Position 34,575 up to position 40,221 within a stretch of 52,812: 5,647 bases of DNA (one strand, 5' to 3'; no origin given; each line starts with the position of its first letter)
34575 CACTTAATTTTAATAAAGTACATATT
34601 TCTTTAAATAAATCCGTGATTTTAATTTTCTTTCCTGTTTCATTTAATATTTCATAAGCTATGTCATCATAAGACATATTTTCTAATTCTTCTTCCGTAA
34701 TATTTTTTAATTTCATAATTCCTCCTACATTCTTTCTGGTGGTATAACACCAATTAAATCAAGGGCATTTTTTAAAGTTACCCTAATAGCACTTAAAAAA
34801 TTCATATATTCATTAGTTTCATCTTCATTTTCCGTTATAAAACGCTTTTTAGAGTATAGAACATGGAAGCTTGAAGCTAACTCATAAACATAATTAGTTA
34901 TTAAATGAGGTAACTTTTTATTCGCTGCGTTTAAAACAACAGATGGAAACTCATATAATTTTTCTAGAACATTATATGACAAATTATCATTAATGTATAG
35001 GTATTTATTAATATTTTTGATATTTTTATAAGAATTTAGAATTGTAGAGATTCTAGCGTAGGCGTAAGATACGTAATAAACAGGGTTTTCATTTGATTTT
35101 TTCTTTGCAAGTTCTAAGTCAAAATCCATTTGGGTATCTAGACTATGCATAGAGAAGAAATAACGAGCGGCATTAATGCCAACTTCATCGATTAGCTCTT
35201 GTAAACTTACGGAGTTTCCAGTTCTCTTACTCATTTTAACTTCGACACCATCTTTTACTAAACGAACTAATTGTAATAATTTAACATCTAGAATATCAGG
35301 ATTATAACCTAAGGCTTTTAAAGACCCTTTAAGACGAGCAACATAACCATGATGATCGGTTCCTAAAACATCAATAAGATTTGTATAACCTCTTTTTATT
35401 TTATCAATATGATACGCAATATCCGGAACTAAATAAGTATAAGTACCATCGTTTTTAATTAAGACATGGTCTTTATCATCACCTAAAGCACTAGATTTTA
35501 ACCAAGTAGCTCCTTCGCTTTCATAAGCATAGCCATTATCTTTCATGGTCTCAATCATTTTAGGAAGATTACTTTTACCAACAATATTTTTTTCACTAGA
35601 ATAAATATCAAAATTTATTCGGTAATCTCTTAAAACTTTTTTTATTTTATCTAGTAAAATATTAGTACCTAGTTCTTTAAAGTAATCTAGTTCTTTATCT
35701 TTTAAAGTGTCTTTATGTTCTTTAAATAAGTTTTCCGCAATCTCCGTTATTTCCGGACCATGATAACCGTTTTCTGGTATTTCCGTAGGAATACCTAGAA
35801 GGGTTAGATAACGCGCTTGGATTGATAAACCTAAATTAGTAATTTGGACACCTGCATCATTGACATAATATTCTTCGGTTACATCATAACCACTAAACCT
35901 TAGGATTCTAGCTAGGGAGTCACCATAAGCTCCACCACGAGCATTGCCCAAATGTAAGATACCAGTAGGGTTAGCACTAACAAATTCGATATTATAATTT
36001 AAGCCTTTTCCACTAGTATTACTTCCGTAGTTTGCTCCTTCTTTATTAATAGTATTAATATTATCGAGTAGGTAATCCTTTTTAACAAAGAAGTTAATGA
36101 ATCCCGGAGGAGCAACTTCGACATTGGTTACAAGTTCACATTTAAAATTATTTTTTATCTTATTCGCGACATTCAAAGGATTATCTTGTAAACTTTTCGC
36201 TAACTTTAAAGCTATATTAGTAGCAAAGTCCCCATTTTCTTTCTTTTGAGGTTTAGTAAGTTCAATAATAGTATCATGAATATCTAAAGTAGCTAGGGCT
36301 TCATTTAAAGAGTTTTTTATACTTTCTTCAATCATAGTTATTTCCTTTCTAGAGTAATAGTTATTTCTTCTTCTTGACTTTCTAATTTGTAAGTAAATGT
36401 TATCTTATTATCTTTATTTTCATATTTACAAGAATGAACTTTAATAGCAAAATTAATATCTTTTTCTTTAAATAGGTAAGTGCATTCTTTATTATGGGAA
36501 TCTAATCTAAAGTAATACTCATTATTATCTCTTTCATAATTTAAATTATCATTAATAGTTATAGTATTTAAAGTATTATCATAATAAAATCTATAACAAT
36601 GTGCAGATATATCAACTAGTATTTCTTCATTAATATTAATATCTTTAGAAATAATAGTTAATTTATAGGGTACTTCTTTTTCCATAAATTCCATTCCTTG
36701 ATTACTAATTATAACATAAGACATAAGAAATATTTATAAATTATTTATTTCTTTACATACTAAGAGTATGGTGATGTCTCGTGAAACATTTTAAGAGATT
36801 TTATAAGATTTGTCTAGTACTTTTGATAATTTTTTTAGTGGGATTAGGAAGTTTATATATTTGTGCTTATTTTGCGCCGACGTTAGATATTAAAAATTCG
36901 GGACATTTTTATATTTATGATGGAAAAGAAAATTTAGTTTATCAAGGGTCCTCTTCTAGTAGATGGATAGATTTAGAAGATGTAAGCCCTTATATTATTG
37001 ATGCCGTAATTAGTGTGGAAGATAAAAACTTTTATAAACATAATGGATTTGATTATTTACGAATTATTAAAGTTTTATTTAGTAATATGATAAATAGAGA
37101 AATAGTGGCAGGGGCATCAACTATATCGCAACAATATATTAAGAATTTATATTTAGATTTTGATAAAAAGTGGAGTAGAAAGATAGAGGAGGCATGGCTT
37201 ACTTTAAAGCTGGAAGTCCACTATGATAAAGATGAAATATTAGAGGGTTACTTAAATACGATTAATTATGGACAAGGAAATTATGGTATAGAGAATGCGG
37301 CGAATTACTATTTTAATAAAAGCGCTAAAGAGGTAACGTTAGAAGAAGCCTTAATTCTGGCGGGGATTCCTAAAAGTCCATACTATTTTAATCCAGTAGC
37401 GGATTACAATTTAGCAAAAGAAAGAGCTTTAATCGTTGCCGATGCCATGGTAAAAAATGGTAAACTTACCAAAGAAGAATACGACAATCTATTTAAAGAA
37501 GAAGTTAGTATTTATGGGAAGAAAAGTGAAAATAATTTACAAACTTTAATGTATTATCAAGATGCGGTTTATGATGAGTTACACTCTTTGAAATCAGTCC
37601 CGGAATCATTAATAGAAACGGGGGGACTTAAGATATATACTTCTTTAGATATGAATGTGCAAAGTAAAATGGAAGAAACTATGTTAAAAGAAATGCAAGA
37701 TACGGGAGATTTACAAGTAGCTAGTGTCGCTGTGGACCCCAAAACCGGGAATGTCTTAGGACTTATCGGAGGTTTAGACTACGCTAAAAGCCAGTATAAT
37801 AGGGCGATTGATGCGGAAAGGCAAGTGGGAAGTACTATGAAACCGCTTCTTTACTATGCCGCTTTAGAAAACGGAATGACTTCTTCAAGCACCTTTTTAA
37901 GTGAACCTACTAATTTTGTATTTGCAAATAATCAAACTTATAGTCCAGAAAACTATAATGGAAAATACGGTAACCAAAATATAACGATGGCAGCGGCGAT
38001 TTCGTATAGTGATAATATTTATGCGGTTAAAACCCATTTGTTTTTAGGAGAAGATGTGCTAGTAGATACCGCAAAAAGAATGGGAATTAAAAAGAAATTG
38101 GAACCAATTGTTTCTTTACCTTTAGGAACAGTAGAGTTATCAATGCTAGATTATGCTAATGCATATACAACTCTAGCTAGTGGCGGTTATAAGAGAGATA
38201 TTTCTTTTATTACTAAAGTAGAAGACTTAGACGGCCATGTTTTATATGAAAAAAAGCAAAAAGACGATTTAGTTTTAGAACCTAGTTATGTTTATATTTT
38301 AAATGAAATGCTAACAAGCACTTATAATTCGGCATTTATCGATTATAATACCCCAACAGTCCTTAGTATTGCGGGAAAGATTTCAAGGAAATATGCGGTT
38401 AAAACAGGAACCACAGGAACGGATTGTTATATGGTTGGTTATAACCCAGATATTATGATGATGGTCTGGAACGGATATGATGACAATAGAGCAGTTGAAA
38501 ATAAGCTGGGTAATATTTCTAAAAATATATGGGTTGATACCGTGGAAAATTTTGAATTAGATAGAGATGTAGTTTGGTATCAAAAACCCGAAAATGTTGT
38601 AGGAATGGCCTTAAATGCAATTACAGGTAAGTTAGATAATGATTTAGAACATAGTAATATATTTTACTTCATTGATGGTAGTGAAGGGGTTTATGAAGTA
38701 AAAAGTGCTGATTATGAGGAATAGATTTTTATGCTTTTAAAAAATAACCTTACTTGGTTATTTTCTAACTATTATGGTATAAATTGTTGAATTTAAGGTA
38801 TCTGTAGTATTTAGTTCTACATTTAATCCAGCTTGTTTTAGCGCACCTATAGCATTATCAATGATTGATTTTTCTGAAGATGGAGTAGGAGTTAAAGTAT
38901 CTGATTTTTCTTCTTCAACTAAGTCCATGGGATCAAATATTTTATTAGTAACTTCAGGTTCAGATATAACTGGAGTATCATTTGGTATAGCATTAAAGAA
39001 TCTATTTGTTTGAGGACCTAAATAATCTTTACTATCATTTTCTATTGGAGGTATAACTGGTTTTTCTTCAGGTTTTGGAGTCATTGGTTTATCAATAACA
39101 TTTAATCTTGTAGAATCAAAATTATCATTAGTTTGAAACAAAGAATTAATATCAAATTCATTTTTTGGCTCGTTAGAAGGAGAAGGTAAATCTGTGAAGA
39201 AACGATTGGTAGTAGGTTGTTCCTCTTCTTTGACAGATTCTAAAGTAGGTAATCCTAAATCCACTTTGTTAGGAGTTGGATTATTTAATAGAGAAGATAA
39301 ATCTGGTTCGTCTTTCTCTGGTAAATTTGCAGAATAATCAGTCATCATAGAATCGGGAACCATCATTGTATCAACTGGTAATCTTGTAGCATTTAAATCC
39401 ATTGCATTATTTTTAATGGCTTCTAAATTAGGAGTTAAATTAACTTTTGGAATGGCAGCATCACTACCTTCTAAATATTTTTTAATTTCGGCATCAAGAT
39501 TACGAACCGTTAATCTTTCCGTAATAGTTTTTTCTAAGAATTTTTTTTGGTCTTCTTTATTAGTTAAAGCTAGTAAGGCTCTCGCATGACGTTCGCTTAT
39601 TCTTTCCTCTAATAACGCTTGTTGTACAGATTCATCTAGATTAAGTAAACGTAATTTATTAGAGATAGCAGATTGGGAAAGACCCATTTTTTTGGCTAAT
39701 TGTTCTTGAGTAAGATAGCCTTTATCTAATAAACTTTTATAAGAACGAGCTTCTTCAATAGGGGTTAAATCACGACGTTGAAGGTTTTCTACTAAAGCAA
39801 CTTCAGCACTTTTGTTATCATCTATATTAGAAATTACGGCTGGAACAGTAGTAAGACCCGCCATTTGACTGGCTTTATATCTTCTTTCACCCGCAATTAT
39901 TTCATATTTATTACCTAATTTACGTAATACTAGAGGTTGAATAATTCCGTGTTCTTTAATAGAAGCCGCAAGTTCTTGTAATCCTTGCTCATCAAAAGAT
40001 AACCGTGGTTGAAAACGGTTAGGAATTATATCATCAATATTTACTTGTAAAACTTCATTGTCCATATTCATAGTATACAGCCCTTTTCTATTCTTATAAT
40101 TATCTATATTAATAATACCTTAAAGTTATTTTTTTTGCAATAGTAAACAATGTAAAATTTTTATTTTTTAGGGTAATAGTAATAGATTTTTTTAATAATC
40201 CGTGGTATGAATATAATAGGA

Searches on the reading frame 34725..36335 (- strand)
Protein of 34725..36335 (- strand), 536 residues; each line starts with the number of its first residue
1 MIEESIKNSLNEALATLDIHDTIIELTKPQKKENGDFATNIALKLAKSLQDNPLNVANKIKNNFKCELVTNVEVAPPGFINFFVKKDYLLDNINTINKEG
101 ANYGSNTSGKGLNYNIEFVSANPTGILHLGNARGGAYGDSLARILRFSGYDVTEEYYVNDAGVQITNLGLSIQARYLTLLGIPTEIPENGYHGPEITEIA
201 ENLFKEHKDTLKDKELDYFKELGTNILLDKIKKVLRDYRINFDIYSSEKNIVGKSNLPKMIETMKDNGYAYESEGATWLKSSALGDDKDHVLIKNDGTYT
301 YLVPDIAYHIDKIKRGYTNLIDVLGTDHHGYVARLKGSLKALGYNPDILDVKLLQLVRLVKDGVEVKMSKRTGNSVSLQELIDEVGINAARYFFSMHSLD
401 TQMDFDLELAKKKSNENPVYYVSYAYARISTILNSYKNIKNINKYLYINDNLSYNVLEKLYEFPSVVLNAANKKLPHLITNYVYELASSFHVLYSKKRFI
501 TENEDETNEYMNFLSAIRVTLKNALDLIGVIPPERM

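Call 96: search_protein_families(library=pfam, proteins=[window:34725-36335:-], max_evalue=0.00001)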
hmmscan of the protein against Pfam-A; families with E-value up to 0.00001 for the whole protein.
window:34725-36335:- (536 aa): 6 families
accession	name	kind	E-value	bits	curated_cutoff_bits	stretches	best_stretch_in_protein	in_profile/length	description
PF05746.21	DALR_1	-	2.6e-24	86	22.3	1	422-536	1-117/117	DALR anticodon binding domain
PF00750.26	tRNA-synt_1d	-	3.5e-22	79.3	23.3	1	115-385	23-298/349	tRNA synthetases class I (R), catalytic domain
PF03485.21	Arg_tRNA_synt_N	-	5.5e-21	75.4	21.5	1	4-84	5-85/85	Arginyl tRNA synthetase N terminal domain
PF01406.26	tRNA-synt_1e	-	1.6e-07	31.5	27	0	126-280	22-132/301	tRNA synthetases class I (C) catalytic domain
PF09334.17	tRNA-synt_1g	-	3.7e-06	26.4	20.1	0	366-416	326-377/391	tRNA synthetases class I (M)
PF00133.28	tRNA-synt_1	-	5.4e-06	25.9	22.7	0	359-402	367-410/414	tRNA synthetases class I (I, L, M and V)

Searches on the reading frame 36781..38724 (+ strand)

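Call 96: search_protein_families(library=pfam, proteins=[window:36781-38724:+], max_evalue=0.00001)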
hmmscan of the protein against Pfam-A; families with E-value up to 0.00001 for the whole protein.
window:36781-38724:+ (647 aa): 2 families
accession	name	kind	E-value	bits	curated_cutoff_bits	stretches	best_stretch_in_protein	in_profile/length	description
PF00912.28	Transgly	-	4e-58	196.2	27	1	57-223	11-177/178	Transglycosylase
PF00905.27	Transpeptidase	-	7.5e-26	91.5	22.1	1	315-548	3-245/299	Penicillin binding protein transpeptidase domain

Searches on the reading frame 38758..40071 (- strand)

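Call 96: search_protein_families(library=pfam, proteins=[window:38758-40071:-], max_evalue=0.00001)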
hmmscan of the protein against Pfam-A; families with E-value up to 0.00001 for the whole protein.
window:38758-40071:- (437 aa): 2 families
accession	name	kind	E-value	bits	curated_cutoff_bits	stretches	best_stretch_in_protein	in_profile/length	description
PF02195.25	ParB_N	-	3.8e-34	117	26.3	1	6-98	2-95/95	ParB N-terminal domain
PF17762.8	HTH_ParB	-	1.5e-33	115.4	22.6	1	101-199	2-100/102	ParB HTH domain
